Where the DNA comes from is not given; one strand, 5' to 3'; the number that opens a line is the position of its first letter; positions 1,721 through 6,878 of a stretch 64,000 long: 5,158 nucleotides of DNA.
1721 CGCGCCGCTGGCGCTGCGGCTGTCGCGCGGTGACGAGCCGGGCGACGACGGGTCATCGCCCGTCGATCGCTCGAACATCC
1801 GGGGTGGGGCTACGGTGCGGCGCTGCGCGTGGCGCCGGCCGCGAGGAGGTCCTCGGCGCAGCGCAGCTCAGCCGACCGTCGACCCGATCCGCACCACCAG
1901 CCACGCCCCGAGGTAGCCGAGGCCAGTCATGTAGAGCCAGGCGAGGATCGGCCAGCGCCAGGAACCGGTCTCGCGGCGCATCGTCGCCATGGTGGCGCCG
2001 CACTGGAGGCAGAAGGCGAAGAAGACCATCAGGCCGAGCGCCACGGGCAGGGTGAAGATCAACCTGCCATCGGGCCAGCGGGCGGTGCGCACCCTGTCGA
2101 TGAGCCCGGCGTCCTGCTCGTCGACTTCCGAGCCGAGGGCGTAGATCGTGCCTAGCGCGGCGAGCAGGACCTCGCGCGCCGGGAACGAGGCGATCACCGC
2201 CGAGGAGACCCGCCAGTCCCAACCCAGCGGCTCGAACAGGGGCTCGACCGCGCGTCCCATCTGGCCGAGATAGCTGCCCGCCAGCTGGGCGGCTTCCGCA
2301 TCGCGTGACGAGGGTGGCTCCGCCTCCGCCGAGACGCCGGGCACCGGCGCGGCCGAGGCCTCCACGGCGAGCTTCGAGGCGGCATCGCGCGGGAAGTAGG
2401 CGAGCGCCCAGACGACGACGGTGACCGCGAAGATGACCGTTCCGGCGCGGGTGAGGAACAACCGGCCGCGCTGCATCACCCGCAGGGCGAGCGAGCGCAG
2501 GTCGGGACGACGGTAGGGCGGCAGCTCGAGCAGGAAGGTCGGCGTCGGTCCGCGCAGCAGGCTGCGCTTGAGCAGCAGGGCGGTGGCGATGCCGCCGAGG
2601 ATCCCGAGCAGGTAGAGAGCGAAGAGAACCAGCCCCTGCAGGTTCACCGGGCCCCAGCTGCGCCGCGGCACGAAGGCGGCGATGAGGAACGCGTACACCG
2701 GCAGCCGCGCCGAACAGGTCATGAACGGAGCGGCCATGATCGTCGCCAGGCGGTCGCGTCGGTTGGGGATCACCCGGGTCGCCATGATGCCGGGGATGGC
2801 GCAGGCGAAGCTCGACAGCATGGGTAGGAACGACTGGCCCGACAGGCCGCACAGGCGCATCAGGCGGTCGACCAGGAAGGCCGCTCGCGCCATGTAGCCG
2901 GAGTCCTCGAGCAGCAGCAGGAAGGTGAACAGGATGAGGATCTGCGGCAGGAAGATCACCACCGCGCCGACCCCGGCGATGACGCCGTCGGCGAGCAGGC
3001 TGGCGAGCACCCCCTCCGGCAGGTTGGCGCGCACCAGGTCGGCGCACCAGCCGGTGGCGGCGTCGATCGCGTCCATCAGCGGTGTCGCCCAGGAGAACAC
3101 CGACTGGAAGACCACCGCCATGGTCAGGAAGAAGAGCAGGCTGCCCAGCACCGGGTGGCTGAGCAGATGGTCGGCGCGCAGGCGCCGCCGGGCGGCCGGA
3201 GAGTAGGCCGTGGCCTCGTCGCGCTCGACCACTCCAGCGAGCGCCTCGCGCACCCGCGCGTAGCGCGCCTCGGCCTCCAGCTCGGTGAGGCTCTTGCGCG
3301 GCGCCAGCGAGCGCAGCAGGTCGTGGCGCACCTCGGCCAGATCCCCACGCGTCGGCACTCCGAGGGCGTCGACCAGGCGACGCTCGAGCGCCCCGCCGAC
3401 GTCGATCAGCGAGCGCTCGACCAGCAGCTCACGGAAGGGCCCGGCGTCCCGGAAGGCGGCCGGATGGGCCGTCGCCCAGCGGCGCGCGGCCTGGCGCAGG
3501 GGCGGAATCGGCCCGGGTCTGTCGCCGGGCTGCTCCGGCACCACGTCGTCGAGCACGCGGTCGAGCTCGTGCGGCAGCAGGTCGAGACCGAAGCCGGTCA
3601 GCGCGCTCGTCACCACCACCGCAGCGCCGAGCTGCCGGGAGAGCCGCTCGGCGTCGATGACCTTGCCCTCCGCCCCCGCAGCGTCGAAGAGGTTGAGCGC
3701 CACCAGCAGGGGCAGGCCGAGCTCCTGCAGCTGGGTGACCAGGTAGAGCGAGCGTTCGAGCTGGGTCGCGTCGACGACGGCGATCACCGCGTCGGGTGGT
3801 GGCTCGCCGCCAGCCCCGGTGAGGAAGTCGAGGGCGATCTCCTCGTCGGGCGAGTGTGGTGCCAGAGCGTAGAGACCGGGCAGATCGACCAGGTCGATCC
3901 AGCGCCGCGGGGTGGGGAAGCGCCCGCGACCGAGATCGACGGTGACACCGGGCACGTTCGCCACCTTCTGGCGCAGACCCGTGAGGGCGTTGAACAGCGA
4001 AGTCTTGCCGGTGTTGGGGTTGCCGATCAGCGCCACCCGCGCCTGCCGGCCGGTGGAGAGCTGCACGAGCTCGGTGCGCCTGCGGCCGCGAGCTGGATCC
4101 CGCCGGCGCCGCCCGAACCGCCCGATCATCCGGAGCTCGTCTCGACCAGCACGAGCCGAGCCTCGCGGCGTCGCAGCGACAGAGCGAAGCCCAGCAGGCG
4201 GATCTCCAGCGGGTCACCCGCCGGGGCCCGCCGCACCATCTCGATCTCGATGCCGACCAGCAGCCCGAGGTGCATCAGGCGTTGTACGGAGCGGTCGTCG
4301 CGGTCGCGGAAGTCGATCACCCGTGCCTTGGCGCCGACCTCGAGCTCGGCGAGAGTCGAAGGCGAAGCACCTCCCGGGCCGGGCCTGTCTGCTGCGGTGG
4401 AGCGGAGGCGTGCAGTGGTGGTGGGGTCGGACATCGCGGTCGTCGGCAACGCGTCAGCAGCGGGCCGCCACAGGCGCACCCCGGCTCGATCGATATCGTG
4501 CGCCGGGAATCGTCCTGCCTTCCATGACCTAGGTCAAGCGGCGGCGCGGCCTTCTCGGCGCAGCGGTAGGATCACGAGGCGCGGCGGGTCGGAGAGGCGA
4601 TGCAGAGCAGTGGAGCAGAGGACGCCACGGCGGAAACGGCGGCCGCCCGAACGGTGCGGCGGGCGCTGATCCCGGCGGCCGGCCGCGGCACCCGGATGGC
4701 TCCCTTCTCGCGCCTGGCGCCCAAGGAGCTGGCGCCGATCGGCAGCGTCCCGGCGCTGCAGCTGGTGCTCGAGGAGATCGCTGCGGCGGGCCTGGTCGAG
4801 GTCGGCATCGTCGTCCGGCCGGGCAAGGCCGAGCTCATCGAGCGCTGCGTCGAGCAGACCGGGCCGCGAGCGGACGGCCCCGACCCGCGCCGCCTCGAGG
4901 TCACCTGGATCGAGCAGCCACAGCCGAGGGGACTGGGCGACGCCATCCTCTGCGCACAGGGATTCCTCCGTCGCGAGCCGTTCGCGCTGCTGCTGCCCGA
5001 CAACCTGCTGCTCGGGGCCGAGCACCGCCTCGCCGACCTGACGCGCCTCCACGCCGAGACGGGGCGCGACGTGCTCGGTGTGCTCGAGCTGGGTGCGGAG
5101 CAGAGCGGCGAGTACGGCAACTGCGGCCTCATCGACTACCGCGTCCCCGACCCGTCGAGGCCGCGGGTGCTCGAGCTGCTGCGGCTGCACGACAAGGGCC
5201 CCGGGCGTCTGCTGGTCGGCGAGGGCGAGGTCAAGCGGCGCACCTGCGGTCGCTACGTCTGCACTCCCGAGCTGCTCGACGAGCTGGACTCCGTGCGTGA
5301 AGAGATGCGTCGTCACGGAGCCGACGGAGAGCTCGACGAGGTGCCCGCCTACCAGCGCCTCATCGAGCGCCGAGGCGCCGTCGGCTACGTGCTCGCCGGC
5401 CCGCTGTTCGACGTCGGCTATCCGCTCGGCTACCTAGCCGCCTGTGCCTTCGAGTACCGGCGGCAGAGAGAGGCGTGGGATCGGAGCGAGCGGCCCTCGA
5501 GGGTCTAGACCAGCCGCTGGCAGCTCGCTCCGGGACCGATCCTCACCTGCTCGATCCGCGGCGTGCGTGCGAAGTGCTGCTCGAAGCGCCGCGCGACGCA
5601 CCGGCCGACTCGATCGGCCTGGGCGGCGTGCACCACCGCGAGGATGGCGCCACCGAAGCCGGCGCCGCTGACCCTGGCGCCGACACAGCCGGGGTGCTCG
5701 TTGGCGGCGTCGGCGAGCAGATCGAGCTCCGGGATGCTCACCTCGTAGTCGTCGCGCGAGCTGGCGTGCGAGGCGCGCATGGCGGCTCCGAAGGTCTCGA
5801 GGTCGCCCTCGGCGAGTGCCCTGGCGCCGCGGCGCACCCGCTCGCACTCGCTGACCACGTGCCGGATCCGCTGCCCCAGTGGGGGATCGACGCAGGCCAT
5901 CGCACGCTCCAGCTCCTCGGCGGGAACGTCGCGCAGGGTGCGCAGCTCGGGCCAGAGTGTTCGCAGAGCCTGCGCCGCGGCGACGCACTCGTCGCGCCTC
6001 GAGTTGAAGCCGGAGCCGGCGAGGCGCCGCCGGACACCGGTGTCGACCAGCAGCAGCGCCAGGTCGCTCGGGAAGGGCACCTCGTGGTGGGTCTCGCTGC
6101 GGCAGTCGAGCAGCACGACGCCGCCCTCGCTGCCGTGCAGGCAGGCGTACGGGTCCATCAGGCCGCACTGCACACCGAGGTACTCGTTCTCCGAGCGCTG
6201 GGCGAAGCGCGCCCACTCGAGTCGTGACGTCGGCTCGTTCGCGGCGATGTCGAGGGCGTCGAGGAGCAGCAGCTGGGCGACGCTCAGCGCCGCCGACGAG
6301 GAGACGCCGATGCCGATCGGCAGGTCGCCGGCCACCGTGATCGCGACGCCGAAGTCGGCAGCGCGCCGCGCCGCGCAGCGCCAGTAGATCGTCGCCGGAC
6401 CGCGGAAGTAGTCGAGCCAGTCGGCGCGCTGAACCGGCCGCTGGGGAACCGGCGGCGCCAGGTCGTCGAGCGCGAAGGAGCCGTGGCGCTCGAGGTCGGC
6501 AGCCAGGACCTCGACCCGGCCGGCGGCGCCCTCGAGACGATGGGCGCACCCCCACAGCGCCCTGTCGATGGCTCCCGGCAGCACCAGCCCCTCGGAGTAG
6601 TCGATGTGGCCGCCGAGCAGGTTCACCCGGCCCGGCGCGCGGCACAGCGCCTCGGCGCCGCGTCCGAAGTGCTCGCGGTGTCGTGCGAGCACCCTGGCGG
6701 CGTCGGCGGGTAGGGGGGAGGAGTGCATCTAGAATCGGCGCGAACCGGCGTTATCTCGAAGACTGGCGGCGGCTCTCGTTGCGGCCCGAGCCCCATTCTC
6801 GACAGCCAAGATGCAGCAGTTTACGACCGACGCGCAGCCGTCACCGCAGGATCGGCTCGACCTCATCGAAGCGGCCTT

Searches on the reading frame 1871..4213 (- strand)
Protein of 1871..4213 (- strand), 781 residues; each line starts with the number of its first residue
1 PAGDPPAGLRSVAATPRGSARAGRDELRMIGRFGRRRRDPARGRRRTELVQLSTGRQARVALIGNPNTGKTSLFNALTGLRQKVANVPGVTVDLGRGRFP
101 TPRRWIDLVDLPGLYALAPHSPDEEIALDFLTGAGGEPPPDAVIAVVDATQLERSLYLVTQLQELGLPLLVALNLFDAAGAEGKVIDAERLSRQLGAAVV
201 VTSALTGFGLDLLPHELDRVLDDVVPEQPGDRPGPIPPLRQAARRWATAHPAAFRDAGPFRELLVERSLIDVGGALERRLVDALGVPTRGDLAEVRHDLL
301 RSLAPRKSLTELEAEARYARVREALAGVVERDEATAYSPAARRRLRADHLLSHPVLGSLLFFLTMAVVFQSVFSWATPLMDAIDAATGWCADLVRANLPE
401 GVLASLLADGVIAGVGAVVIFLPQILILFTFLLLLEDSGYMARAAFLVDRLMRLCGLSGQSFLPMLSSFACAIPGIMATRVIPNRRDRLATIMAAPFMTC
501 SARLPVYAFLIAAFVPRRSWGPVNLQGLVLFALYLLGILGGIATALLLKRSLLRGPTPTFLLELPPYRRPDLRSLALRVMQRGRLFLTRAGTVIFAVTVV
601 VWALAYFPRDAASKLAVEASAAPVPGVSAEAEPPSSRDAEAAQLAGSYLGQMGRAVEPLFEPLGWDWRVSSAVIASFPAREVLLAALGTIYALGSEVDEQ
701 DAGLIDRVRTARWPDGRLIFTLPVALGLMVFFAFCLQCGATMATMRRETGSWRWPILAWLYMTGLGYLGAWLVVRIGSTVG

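Call 23: search_protein_families(library=pfam, proteins=[window:1871-4213:-], max_evalue=0.0001)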
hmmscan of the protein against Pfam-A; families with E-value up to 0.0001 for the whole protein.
window:1871-4213:- (781 aa): 4 families
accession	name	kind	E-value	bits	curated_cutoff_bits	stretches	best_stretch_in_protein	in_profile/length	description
PF02421.24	FeoB_N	-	6.9e-50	169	27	1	59-213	2-152/156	Ferrous iron transport protein B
PF07670.19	Gate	-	3.6e-37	127.4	29.6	2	419-513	2-103/104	Nucleoside recognition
PF01926.29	MMR_HSR1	-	3.6e-17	62.9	21.9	1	59-174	1-112/113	50S ribosome-binding GTPase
PF07664.17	FeoB_C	-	1e-15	57.6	26.6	1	530-582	1-54/54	Ferrous iron transport protein B C terminus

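Call 62: find_encoding_contigs(protein=window:1871-4129:-, flank=10000, max_places=2)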
Protein window:1871-4129:- (753 aa): 6 contigs read that carry it; 2 places shown.
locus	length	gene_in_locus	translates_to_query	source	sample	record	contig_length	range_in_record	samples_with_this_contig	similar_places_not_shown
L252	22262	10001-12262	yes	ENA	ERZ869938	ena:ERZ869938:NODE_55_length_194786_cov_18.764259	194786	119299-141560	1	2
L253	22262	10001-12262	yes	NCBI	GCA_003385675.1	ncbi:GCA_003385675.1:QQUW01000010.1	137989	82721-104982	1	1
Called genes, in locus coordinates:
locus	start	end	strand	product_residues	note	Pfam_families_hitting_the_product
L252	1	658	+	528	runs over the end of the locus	-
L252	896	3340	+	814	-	PF07715:Plug, PF00593:TonB_dep_Rec_b-barrel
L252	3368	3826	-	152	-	PF00571:CBS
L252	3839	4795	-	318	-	PF00582:Usp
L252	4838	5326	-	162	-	-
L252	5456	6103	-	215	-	PF00072:Response_reg, PF08281:Sigma70_r4_2 (weak), PF00196:GerE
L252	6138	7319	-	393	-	PF00989:PAS, PF08448:PAS_4, PF13188:PAS_8, PF24820:Diguanyl_cycl_sensor, PF13426:PAS_9, PF00512:HisKA, PF02518:HATPase_c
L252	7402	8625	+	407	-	PF10509:GalKase_gal_bdg, PF00288:GHMP_kinases_N, PF08544:GHMP_kinases_C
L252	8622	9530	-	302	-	PF00483:NTP_transferase, PF12804:NTP_transf_3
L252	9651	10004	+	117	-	PF04023:FeoA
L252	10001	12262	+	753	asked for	PF01926:MMR_HSR1, PF02421:FeoB_N, PF07670:Gate, PF07664:FeoB_C, PF07670:Gate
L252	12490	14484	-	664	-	-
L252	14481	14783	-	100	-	-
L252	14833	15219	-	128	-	PF01042:Ribonuc_L-PSP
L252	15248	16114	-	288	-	PF00378:ECH_1, PF16113:ECH_2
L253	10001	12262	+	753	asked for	PF01926:MMR_HSR1, PF02421:FeoB_N, PF07670:Gate, PF07664:FeoB_C, PF07670:Gate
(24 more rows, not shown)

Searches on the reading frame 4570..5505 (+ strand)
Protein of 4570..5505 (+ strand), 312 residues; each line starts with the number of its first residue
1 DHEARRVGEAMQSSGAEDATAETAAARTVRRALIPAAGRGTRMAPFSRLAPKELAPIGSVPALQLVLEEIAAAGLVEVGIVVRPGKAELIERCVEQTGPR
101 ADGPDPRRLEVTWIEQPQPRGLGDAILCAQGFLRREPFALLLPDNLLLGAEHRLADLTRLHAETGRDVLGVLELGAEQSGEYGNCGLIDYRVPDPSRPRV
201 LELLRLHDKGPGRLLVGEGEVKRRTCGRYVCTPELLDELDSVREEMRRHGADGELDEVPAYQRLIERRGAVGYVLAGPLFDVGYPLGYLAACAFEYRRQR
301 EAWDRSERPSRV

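Call 23: search_protein_families(library=pfam, proteins=[window:4570-5505:+], max_evalue=0.0001)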
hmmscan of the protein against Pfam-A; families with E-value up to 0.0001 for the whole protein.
window:4570-5505:+ (312 aa): 2 families
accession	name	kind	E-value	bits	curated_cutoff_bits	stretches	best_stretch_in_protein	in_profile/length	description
PF00483.29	NTP_transferase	-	9.4e-14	52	21.2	1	32-172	2-134/245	Nucleotidyl transferase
PF12804.13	NTP_transf_3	-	4.2e-08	34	27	1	32-169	1-119/160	MobA-like NTP transferase domain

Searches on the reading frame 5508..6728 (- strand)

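Call 23: search_protein_families(library=pfam, proteins=[window:5508-6728:-], max_evalue=0.0001)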
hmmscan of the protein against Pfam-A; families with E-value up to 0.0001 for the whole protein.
window:5508-6728:- (407 aa): 3 families
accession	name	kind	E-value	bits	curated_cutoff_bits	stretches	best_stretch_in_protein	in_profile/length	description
PF10509.15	GalKase_gal_bdg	-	2.9e-16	59.2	23.1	1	16-61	2-46/49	Galactokinase galactose-binding signature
PF00288.32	GHMP_kinases_N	-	4.3e-15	56.1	22.3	1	121-199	12-86/87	GHMP kinases N terminal domain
PF08544.19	GHMP_kinases_C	-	1.9e-14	54.2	21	1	303-383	3-84/85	GHMP kinases C terminal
